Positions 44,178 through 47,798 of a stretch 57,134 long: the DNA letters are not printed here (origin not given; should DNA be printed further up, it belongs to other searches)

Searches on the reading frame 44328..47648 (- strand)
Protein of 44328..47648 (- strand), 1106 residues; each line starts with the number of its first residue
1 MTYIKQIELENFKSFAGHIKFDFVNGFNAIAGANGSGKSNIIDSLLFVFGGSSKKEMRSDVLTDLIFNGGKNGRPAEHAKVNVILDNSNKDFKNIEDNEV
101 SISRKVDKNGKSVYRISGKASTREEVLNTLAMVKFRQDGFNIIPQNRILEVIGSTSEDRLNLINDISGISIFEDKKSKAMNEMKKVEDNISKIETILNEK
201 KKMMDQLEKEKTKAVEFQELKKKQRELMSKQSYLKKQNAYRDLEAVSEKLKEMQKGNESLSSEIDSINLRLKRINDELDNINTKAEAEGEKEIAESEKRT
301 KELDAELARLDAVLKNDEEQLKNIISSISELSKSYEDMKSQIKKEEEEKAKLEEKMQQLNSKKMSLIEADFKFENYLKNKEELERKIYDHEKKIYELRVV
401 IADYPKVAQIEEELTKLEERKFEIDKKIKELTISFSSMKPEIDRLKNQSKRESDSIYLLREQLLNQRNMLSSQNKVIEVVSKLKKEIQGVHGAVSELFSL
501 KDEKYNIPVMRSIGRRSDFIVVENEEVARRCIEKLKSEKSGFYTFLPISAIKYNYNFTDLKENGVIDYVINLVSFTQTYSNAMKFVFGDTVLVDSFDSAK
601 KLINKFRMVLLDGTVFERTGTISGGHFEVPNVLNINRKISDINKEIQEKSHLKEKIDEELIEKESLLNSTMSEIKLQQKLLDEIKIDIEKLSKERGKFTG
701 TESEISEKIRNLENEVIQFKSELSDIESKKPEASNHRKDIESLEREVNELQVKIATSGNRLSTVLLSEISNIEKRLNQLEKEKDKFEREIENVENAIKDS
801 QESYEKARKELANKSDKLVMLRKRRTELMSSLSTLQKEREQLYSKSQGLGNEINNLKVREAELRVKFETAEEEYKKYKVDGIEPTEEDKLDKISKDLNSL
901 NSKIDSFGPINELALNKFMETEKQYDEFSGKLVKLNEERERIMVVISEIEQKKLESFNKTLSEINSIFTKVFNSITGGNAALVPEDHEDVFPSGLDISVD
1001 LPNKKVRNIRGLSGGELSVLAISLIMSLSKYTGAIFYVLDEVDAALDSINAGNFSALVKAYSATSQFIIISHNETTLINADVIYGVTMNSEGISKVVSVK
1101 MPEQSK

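Call 69: search_protein_families(library=pfam, proteins=[window:44328-47648:-], max_evalue=0.0001)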
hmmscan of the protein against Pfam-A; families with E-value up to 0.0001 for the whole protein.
window:44328-47648:- (1106 aa): 4 families
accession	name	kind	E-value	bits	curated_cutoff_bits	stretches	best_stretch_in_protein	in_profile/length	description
PF02463.25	SMC_N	-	7.5e-42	143.7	40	1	3-1094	1-219/220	RecF/RecN/SMC N terminal domain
PF06470.18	SMC_hinge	-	8.5e-25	87.9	22.5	1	488-602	2-115/116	SMC proteins Flexible Hinge Domain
PF13304.12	AAA_21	-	6.1e-06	26.9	27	1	27-94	1-62/304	AAA domain, putative AbiEii toxin, Type IV TA system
PF13555.12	AAA_29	-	1e-05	25.6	27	1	5-53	2-50/61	P-loop containing region of AAA domain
